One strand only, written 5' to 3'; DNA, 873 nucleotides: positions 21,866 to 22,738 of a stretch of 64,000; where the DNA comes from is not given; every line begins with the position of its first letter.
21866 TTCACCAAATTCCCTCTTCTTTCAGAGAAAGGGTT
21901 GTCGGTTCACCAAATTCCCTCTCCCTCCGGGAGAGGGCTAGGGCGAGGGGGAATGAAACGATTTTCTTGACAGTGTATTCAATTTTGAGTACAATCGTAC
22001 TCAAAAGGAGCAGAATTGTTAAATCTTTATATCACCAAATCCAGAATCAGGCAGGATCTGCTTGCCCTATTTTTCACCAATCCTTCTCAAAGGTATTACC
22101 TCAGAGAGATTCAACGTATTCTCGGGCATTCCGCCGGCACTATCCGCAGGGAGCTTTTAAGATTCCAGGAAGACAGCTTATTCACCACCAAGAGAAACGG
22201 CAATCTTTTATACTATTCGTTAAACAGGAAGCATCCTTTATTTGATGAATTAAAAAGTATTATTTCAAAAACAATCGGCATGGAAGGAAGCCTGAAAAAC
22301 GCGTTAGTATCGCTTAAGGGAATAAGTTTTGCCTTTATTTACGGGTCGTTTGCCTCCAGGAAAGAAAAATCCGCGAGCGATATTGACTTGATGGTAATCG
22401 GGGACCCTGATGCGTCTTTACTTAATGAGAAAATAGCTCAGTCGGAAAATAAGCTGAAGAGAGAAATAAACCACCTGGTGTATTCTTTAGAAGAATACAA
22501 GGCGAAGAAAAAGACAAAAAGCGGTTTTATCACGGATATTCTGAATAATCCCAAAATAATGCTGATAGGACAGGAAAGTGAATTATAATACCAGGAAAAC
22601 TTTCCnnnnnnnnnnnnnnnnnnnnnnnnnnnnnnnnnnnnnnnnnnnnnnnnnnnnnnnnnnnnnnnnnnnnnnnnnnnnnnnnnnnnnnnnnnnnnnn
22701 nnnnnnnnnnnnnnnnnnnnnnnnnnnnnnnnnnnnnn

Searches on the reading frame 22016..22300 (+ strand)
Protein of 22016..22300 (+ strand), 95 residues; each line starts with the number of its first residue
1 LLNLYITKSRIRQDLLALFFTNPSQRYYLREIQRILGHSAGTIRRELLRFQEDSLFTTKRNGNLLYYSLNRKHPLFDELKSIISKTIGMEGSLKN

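Call 87: search_protein_families(library=pfam, proteins=[window:22016-22300:+], max_evalue=5)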
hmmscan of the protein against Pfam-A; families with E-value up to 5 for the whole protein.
window:22016-22300:+ (95 aa): 4 families
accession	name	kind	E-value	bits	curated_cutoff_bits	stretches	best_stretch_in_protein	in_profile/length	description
PF07848.18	PaaX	-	0.023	15.4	24.8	1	32-70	29-67/70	PaaX-like protein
PF25213.1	HVO_A0261_N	-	0.055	13.8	35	1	6-57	7-55/86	HVO_A0261 N-terminal domain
PF13936.12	HTH_38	-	0.063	13.5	27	1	29-49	23-43/44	Helix-turn-helix domain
PF24033.1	DUF7342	-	0.27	11.6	31.6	1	38-85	29-76/150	Family of unknown function (DUF7342)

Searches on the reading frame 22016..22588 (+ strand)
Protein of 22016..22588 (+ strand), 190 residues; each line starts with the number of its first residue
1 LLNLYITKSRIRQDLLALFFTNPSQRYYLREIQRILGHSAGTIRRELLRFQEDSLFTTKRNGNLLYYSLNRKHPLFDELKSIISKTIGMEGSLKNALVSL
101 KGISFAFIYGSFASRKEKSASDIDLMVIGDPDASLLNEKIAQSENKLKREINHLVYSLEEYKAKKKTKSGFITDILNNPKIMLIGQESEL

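Call 5: search_protein_families(library=pfam, proteins=[window:22016-22588:+], max_evalue=0.01)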
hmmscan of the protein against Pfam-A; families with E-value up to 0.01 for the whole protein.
window:22016-22588:+ (190 aa): 3 families
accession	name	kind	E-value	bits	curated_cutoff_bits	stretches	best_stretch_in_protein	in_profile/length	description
PF18765.7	Polbeta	-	1.6e-09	38.3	26.9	1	93-178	3-83/93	Polymerase beta, Nucleotidyltransferase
PF01909.29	NTP_transf_2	-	9.5e-06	26.4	21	1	93-164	4-78/93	Nucleotidyltransferase domain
PF22014.2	DUF6932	-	0.0037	18.1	27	1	102-164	49-97/142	Family of unknown function (DUF6932)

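Call 6: search_protein_families(library=padloc, proteins=[window:22016-22588:+], max_evalue=0.01)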
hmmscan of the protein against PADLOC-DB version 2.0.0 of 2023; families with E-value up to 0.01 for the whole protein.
window:22016-22588:+ (190 aa): 10 families
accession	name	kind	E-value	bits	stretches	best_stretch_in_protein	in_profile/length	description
PDLC04368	PDC-M05A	-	1.2e-55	186.4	1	9-190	12-195/201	-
PDLC04372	PDC-M05A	-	3.3e-36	123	1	38-189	10-163/167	-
PDLC04370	PDC-M05A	-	1.1e-24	85.4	1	15-187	20-191/194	-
PDLC04369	PDC-M05A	-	1.9e-23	81.2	1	12-186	15-187/201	-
PDLC04371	PDC-M05A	-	2.7e-12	44.8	1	9-152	30-176/211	-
PDLC04904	PDC-S09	-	6e-06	24.4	1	95-137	17-59/104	-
PDLC04902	PDC-S09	-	1.7e-05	23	1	96-150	14-67/97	-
PDLC04906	PDC-S09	-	6.6e-05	21.2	1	102-140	23-61/98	-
PDLC04903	PDC-S09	-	0.00044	18.5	1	107-155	30-80/108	-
PDLC04907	PDC-S09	-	0.0052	14.9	1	102-129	26-53/114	-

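Call 7: search_protein_families(library=ncbifam, proteins=[window:22016-22588:+], max_evalue=0.01)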
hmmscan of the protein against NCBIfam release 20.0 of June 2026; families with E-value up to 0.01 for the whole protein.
window:22016-22588:+ (190 aa): 1 family
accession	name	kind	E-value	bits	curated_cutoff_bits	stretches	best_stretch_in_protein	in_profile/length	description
NF047752.1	MntA_antitoxin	equivalog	2.9e-05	23.9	60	1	102-150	6-56/106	type VII toxin-antitoxin system MntA family adenylyltransferase antitoxin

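Call 22: find_homologous_proteins(query=window:22016-22588:+)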
Query window:22016-22588:+ (190 aa): 2456 proteins with E <= 0.001 among 2585 candidates; the best 120 are listed.
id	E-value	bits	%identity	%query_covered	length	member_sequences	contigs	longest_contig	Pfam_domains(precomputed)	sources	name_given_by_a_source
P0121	7.0e-110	382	95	100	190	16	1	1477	PF18765.8,PF01909.30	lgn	-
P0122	6.8e-86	304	71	100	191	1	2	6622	PF18765.8,PF01909.30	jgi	-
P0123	1.0e-85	304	71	100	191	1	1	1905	PF18765.8,PF01909.30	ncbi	-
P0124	1.1e-85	304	73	99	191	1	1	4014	PF18765.8,PF01909.30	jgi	-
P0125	7.5e-85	301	73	99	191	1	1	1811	PF18765.8,PF01909.30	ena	-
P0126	1.1e-84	300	74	99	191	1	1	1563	PF18765.8,PF01909.30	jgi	-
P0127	1.6e-84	300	73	99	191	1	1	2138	PF18765.8,PF01909.30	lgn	-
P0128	3.3e-84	299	69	100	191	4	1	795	PF18765.8,PF01909.30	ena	-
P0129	3.9e-84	299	72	99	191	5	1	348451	PF18765.8,PF01909.30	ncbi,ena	-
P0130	4.9e-84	298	73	99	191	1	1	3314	PF18765.8,PF01909.30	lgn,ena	-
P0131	5.7e-84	298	72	100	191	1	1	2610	PF18765.8,PF01909.30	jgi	jgi:predicted nucleotidyltransferase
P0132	1.0e-83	297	73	99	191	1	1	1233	PF18765.8,PF01909.30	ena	-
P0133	1.1e-83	297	72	99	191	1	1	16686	PF18765.8,PF01909.30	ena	-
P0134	1.2e-83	297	71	99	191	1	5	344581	PF18765.8,PF01909.30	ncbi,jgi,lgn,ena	-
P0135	1.4e-83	297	71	99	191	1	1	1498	PF18765.8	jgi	jgi:predicted nucleotidyltransferase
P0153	1.0e-82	294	71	99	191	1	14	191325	PF18765.8,PF01909.30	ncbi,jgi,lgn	-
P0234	5.9e-81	288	70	99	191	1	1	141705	PF18765.8,PF01909.30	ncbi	ncbi:MAG: nucleotidyltransferase domain-containing protein [Candidatus Omnitrophota bacterium]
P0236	6.2e-81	288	71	99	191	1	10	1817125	PF18765.8,PF01909.30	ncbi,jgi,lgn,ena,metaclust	jgi:predicted nucleotidyltransferase|metaclust:\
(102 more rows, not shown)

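Call 23: find_encoding_contigs(protein=P0153, flank=3000, max_places=6)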
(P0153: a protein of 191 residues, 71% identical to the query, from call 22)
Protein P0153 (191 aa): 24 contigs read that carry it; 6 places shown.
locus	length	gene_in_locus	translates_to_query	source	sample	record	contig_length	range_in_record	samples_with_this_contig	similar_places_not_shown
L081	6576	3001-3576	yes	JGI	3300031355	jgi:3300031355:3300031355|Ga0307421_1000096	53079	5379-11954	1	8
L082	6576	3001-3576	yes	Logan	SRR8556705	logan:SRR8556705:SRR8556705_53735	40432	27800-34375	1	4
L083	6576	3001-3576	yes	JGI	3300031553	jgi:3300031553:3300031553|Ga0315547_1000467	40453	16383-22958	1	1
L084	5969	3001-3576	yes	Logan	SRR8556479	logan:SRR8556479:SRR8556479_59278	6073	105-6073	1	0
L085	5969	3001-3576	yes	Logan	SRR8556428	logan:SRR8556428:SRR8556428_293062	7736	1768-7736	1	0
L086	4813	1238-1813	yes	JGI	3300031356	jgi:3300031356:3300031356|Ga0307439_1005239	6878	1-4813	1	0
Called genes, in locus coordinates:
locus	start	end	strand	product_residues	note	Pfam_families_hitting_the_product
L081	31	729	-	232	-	PF01553:Acyltransferase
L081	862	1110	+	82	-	-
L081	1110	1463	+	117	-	PF02452:PemK_toxin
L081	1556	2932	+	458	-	PF01637:ATPase_2, PF13173:AAA_14, PF13401:AAA_22 (weak), PF03008:DUF234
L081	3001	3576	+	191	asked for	PF01909:NTP_transf_2 (weak), PF18765:Polbeta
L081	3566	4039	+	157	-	PF05168:HEPN (weak)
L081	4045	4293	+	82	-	PF00239:Resolvase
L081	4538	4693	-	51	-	-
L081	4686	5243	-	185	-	PF07963:N_methyl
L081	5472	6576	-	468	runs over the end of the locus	PF00072:Response_reg, PF00158:Sigma54_activat, PF14532:Sigma54_activ_2, PF00004:AAA (faint), PF07728:AAA_5 (weak), PF25601:AAA_lid_14, PF02954:HTH_8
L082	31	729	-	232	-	PF01553:Acyltransferase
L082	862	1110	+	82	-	-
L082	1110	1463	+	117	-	PF02452:PemK_toxin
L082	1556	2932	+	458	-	PF01637:ATPase_2, PF13173:AAA_14, PF13401:AAA_22 (weak), PF03008:DUF234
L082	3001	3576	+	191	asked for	PF01909:NTP_transf_2 (weak), PF18765:Polbeta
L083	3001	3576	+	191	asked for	PF01909:NTP_transf_2 (weak), PF18765:Polbeta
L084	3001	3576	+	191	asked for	PF01909:NTP_transf_2 (weak), PF18765:Polbeta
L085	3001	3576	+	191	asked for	PF01909:NTP_transf_2 (weak), PF18765:Polbeta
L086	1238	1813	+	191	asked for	PF01909:NTP_transf_2 (weak), PF18765:Polbeta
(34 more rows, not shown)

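Call 24: find_encoding_contigs(protein=P0236, flank=3000, max_places=6)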
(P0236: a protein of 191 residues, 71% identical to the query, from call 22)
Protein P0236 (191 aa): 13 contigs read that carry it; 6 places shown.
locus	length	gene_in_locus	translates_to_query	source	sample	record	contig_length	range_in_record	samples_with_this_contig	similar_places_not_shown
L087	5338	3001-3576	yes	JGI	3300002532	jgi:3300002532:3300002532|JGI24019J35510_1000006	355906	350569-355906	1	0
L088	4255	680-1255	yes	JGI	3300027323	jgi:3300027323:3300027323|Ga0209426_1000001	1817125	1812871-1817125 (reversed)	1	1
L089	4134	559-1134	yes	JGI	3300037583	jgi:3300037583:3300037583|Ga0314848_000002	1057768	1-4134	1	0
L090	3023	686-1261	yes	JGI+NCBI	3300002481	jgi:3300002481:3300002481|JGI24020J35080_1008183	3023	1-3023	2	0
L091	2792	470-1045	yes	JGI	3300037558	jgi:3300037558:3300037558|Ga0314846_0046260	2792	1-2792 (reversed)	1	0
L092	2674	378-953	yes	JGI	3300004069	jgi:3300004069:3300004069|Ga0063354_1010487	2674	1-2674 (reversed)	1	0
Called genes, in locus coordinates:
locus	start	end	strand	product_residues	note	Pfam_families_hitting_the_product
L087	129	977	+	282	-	PF00140:Sigma70_r1_2, PF04542:Sigma70_r2, PF04539:Sigma70_r3, PF04545:Sigma70_r4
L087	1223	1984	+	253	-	PF01695:IstB_IS21, PF00308:Bac_DnaA (weak)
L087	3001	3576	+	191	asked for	PF01909:NTP_transf_2 (weak), PF18765:Polbeta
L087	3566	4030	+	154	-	PF05168:HEPN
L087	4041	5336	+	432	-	?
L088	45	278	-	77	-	-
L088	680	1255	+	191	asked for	PF01909:NTP_transf_2 (weak), PF18765:Polbeta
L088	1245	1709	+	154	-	PF05168:HEPN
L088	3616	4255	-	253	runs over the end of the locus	PF01695:IstB_IS21, PF00308:Bac_DnaA (weak)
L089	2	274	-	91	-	?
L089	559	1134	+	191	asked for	PF01909:NTP_transf_2 (weak), PF18765:Polbeta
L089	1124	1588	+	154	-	PF05168:HEPN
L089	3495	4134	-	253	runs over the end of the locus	PF01695:IstB_IS21, PF00308:Bac_DnaA (weak)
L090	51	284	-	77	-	-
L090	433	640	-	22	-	-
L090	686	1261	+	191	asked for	PF01909:NTP_transf_2 (weak), PF18765:Polbeta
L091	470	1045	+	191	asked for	PF01909:NTP_transf_2 (weak), PF18765:Polbeta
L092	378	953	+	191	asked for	PF01909:NTP_transf_2 (weak), PF18765:Polbeta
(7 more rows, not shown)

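Call 26: find_encoding_contigs(protein=P0121, flank=3000, max_places=4)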
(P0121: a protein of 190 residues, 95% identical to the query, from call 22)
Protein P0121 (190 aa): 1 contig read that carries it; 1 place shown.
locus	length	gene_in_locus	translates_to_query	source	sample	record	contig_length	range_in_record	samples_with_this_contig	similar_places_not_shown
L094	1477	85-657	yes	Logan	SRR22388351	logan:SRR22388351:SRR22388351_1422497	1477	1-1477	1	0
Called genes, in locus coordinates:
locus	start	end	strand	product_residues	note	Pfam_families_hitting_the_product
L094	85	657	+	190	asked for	PF01909:NTP_transf_2 (weak), PF18765:Polbeta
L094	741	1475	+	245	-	?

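Call 33: search_protein_families(library=phrogs, proteins=[window:22016-22588:+], max_evalue=0.01)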
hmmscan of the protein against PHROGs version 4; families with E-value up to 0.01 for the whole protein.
window:22016-22588:+ (190 aa): 1 family
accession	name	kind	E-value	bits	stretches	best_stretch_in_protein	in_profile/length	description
phrog_20133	-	unknown function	0.0093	17.7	0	8-63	11-66/97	-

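Call 63: find_encoding_contigs(protein=P0234, flank=3000, max_places=3)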
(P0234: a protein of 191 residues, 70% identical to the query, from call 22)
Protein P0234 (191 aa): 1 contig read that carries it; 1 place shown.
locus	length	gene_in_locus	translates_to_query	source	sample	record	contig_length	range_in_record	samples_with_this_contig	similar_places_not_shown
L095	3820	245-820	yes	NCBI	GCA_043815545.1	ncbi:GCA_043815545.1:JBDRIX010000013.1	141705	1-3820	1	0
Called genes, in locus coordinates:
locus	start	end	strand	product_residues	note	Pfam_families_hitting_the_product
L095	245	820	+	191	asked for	PF01909:NTP_transf_2 (weak), PF18765:Polbeta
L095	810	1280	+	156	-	PF05168:HEPN (weak)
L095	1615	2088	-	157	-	-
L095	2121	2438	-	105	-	-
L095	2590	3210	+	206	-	PF12654:DUF3786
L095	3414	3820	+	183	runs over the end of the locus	PF00565:SNase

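Call 64: find_encoding_contigs(protein=P0129, flank=3000, max_places=3)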
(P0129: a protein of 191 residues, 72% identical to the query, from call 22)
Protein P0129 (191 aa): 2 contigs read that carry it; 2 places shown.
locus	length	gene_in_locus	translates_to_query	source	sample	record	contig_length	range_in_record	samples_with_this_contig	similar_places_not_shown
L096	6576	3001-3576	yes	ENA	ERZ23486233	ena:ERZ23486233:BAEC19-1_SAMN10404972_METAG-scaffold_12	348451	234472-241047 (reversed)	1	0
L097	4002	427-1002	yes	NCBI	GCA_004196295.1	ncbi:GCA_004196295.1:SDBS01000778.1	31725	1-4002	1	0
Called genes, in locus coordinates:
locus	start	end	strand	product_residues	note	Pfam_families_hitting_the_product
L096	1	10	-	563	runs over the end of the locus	-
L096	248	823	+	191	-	PF00440:TetR_N, PF17932:TetR_C_24 (faint), PF08359:TetR_C_4 (weak)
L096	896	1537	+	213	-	PF01553:Acyltransferase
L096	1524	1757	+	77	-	PF00550:PP-binding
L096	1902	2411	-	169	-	-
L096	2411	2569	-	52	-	PF13366:PDDEXK_3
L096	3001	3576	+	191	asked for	PF01909:NTP_transf_2 (weak), PF18765:Polbeta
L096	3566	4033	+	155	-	PF05168:HEPN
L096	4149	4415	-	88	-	-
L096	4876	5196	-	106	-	PF00076:RRM_1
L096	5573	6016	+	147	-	PF01475:FUR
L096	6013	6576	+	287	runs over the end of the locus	PF00037:Fer4, PF12837:Fer4_6, PF13237:Fer4_10, PF14697:Fer4_21 (faint), PF25160:LdpA_Fe-S-bd (faint), PF12838:Fer4_7 (weak), PF13187:Fer4_9 (weak), PF27217:AF_0155, +1 more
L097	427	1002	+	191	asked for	PF01909:NTP_transf_2 (weak), PF18765:Polbeta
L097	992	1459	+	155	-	PF05168:HEPN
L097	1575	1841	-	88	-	-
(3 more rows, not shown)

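Call 87: search_protein_families(library=pfam, proteins=[L081:3001-3290:+, L087:3001-3290:+], max_evalue=5)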
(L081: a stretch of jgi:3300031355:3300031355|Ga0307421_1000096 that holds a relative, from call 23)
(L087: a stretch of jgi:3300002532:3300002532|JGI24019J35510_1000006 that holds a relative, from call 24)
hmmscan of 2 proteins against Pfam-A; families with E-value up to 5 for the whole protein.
L081:3001-3290:+ (96 aa): 1 family
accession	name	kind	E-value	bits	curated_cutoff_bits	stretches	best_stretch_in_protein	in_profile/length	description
PF03962.21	Mnd1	-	0.19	12.4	23.5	1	20-68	4-56/60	Mnd1 HTH domain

L087:3001-3290:+ (96 aa): 2 families
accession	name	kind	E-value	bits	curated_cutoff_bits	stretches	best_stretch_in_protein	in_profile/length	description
PF07848.18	PaaX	-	0.031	14.9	24.8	1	32-71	28-67/70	PaaX-like protein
PF25213.1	HVO_A0261_N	-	0.17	12.2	35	1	6-57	6-54/86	HVO_A0261 N-terminal domain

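Call 88: search_solved_structures(query=window:22016-22588:+, max_evalue=1, show_alignments=1)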
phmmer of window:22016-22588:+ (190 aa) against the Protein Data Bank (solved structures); distinct sequences matched with E-value up to 1: 3.
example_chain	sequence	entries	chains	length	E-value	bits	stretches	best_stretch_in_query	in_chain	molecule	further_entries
3cuo_A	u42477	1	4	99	0.44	13.6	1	15-71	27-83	Uncharacterized HTH-type transcriptional regulator ygaV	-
8zr9_A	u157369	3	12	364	0.62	13.1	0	56-99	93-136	CGAMP-activated phospholipase CapV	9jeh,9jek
9kej_A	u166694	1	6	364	0.63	13.1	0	56-99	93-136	CGAMP-activated phospholipase CapV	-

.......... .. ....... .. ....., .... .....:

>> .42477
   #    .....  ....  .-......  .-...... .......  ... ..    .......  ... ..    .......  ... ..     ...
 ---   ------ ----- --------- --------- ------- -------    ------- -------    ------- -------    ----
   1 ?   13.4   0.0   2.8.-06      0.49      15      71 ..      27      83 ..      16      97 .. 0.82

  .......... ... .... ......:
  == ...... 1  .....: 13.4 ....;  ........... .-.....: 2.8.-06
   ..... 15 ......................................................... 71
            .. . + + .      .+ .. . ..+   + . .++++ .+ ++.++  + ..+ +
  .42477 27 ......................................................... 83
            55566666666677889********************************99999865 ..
